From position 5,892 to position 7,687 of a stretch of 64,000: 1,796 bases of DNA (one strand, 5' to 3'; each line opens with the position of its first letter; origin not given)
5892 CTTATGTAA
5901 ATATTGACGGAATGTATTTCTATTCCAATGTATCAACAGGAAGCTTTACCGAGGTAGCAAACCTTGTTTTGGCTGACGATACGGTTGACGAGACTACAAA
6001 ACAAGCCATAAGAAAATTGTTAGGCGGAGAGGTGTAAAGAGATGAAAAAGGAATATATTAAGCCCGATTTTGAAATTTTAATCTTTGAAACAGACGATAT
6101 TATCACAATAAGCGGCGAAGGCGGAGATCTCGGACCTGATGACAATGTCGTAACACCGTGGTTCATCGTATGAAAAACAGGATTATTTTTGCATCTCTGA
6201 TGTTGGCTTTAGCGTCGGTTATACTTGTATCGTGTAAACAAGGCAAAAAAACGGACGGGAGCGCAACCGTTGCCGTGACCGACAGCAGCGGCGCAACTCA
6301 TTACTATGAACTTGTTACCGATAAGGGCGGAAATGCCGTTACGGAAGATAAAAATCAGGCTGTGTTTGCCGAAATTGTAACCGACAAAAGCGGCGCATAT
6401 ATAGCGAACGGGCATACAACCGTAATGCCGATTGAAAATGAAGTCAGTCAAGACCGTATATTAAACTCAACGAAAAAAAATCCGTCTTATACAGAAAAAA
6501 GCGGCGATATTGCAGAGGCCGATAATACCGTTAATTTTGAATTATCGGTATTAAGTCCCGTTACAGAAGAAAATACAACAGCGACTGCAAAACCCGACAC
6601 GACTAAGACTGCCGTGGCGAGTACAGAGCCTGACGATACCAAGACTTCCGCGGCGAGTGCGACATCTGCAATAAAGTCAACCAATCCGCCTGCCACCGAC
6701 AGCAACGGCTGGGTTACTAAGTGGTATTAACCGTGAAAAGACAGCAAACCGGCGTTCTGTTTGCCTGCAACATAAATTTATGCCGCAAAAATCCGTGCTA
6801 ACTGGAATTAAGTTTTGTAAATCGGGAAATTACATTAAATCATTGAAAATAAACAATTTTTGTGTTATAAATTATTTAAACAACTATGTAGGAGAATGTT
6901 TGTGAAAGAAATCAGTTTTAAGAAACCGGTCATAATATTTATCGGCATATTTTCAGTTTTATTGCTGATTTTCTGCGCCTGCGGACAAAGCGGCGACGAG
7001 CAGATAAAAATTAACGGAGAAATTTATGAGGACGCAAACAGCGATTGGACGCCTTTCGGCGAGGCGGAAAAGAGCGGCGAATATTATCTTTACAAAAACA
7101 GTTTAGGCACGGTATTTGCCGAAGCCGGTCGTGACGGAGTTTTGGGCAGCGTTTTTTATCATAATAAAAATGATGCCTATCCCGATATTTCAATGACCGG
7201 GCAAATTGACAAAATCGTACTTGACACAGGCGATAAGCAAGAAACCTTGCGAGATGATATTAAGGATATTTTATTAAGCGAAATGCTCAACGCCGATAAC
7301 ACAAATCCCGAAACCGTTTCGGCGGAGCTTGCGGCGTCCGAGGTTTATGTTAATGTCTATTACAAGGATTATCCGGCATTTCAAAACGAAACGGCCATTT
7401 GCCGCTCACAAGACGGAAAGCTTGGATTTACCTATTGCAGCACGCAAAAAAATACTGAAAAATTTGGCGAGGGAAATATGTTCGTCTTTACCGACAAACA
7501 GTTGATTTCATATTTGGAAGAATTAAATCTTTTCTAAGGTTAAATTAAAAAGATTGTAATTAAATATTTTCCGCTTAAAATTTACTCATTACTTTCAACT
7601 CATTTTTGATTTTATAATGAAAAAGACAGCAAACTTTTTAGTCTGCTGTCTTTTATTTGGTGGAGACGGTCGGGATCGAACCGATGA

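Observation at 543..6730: Orphan AgrA/AgrC-like pair wired to an S8 subtilase - small peptide - lipoprotein operon: possible non-canonical peptide-signalling circuit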

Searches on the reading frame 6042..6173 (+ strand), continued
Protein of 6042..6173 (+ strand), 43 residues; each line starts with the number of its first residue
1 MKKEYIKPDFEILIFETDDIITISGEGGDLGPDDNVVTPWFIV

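Call 63: search_protein_families(library=ncbifam, alignment_id=A2, max_evalue=1)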
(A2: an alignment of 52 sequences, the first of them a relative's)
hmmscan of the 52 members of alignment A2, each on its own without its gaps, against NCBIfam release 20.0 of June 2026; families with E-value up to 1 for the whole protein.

A. member 1, P0001 (43 aa): 0 families

B. families by the number of members that match (of 52 scanned): 10 families
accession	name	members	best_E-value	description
NF033400.3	thiazolyl_B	4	0.0013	thiazolylpeptide-type bacteriocin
NF045558.1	StsA_sacti_RiPP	2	0.017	StsA family sactipeptide RiPP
NF050043.1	rSAM_RiPP_SSH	1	0.014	SSH motif RaS-RiPP peptide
NF033524.1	lasso_PadeA_fam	1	0.015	paeninodin family lasso peptide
NF008200.0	PRK10957.1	1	0.025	Fe2+-enterobactin ABC transporter substrate-binding protein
TIGR03892.1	thiopep_precurs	1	0.038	thiazolylpeptide-type bacteriocin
TIGR01849.1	PHB_depoly_PhaZ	1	0.095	polyhydroxyalkanoate depolymerase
NF033528.1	lasso_cyano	1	0.099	lasso peptide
TIGR02934.1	nifT_nitrog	1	0.15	putative nitrogen fixation protein NifT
TIGR00022.1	TIGR00022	1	0.16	YhcH/YjgK/YiaL family protein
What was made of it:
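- Closest known: RRE. Same: Family members give sub-threshold hits to thiazolylpeptide, StsA and paeninodin precursor models (call 63).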

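Call 88: search_protein_families(library=ncbifam, proteins=[L035:237-947:+, L035:8491-8943:+, L035:1225-2586:+], max_evalue=0.01)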
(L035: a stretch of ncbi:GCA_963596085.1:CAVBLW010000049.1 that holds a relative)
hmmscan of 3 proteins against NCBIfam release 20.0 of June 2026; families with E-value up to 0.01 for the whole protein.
L035:237-947:+ (236 aa): 1 family
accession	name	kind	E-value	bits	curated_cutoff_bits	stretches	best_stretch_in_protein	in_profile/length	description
TIGR04355.1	HprK_rel_B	hypoth_equivalog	0.0066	15.6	200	1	76-159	137-218/351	HprK-related kinase B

L035:8491-8943:+ (150 aa): 3 families
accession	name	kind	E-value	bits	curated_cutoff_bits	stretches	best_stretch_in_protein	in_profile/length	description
TIGR02228.1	sigpep_I_arch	equivalog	2.3e-06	27.6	51.85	1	19-100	38-125/158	signal peptidase I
TIGR02754.1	sod_Ni_protease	equivalog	7.9e-05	23.1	63.25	1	18-81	4-69/90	nickel-type superoxide dismutase maturation protease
TIGR02227.1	sigpep_I_bact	equivalog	0.0015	18.4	47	1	18-102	26-111/162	signal peptidase I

L035:1225-2586:+ (453 aa): 53 families (the best 25 are shown)
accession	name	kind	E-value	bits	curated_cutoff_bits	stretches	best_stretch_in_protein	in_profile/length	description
TIGR04463.1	rSAM_vs_C_rich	equivalog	1e-42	146.5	525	1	34-408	6-391/438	TIGR04463 family radical SAM/SPASM RiPP maturase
NF038107.1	rSAM_NF038107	equivalog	5.9e-34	117.6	600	1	42-445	19-436/444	Cys-every-fifth radical SAM/SPASM peptide maturase CefB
TIGR04334.1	rSAM_Clo7bot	equivalog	2.8e-33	115.2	600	1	75-416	59-408/440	radical SAM/SPASM domain Clo7bot peptide maturase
TIGR04280.1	geopep_mat_rSAM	hypoth_equivalog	3.2e-29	102.2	400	1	35-409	14-390/428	geopeptide radical SAM maturase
NF052473.1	rSAM_FlmE_OhkG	exception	6.4e-27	94.4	500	1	29-408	17-424/481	FlmE/OhkG family radical SAM/SPASM peptide maturase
NF047865.1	rSAM_PapB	equivalog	2.2e-25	89.6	340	1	108-408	2-313/330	PapB family radical SAM/SPASM ranthipeptide maturase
TIGR04068.1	rSAM_ocin_clost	equivalog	1e-17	64.2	500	1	108-266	83-250/462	Cys-rich peptide radical SAM maturase CcpM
TIGR04115.1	rSAM_Cxxx_rpt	equivalog_domain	3.2e-15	56.5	350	1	112-278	5-183/359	radical SAM peptide maturase, CXXX-repeat target family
TIGR03978.1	rSAM_paired_1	equivalog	6.7e-15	54.8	370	1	41-254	14-232/466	His-Xaa-Ser system radical SAM maturase HxsB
TIGR04064.1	rSAM_nif11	equivalog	1.4e-14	53.7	518.7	1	104-263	73-237/459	nif11-like peptide radical SAM maturase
NF038283.1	viperin_w_prok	equivalog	2e-14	53.4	180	1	116-271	9-168/281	viperin family antiviral radical SAM protein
NF041298.1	rSAM_mat_DynA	equivalog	3.3e-14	52.6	450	1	113-407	5-317/356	dynobactin maturation radical SAM/SPASM protein DynA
TIGR04051.1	rSAM_NirJ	equivalog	8.3e-14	51.3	515.45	1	118-295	11-176/354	heme d1 biosynthesis radical SAM protein NirJ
TIGR03942.1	sulfatase_rSAM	equivalog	1.6e-13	50.5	349.45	1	117-431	9-341/363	anaerobic sulfatase maturase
TIGR04546.1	rSAM_ahbC_deAc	equivalog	1.8e-13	50.1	650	1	96-293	28-212/390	12,18-didecarboxysiroheme deacetylase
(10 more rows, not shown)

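Call 90: search_solved_structures(query=A2, max_evalue=10)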
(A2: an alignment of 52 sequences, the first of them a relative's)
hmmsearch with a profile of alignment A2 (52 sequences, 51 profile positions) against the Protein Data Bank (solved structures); distinct sequences matched with E-value up to 10: 0.

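Call 102: find_encoding_contigs(protein=P0001, flank=8000, max_places=10)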
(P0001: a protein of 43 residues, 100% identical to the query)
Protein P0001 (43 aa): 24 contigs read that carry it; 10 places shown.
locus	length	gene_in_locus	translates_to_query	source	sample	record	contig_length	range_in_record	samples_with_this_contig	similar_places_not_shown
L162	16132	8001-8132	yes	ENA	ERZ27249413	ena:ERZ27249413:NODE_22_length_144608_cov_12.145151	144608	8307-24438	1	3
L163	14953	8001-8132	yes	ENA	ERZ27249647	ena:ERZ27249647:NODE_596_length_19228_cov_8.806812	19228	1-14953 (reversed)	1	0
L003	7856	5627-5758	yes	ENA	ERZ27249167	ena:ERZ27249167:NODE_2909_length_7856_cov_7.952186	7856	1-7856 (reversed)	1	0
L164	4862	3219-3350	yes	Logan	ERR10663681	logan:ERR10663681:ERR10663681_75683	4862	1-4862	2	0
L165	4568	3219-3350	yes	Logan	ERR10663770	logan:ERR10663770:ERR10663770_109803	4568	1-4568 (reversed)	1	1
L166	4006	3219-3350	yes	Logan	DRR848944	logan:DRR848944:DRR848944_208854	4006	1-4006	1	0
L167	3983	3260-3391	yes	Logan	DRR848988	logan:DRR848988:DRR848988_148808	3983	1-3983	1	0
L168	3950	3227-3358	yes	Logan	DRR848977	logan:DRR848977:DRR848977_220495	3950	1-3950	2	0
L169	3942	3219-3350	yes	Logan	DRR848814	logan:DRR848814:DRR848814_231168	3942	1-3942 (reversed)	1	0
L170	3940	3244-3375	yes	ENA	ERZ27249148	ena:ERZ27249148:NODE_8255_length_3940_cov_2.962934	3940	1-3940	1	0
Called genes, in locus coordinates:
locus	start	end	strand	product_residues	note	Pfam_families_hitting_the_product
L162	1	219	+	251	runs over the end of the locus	-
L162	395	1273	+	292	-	-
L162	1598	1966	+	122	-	-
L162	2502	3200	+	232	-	PF00072:Response_reg, PF04397:LytTR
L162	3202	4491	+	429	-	PF14501:HATPase_c_5, PF02518:HATPase_c (weak)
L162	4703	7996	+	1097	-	PF00082:Peptidase_S8, PF13290:CHB_HEX_C_1, PF13287:Fn3_assoc, PF13306:LRR_5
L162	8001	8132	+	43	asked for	-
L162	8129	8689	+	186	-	-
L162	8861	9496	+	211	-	-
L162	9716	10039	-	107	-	-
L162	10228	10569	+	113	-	-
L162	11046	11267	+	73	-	-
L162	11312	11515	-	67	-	-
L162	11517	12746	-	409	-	PF01582:TIR (weak), PF13676:TIR_2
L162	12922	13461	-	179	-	PF13240:Zn_Ribbon_1 (weak), PF13248:Zn_ribbon_3 (faint)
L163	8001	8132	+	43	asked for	-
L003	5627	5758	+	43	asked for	-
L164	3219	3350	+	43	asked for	-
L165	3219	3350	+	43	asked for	-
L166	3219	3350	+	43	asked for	-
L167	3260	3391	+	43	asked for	-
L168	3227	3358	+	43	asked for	-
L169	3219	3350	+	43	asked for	-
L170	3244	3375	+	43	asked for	-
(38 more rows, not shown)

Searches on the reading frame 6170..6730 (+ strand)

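Call 7: search_protein_families(library=pfam, proteins=[window:6170-6730:+], max_evalue=0.01)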
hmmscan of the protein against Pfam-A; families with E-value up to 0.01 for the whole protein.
window:6170-6730:+ (186 aa): 0 families

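Call 29: search_protein_families(library=ncbifam, proteins=[window:6170-6730:+], max_evalue=0.1)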
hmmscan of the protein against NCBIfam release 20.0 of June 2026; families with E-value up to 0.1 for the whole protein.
window:6170-6730:+ (186 aa): 1 family
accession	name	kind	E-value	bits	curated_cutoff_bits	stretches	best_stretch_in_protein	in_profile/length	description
NF051862.1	BT4005_BT4719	subfamily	0.042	13.6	60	1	4-62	4-64/211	NigD1/NigD2 family lipoprotein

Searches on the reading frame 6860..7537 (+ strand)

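Call 7: search_protein_families(library=pfam, proteins=[window:6860-7537:+], max_evalue=0.01)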
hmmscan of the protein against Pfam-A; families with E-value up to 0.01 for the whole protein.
window:6860-7537:+ (225 aa): 0 families

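Call 29: search_protein_families(library=ncbifam, proteins=[window:6902-7537:+], max_evalue=0.1)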
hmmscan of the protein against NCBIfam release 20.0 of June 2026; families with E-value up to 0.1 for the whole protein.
window:6902-7537:+ (211 aa): 1 family
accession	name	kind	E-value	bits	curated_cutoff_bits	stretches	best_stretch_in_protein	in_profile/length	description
NF002241.0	PRK01146.2-5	equivalog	0.0056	16.7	128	1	121-173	13-66/100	DNA-directed RNA polymerase subunit L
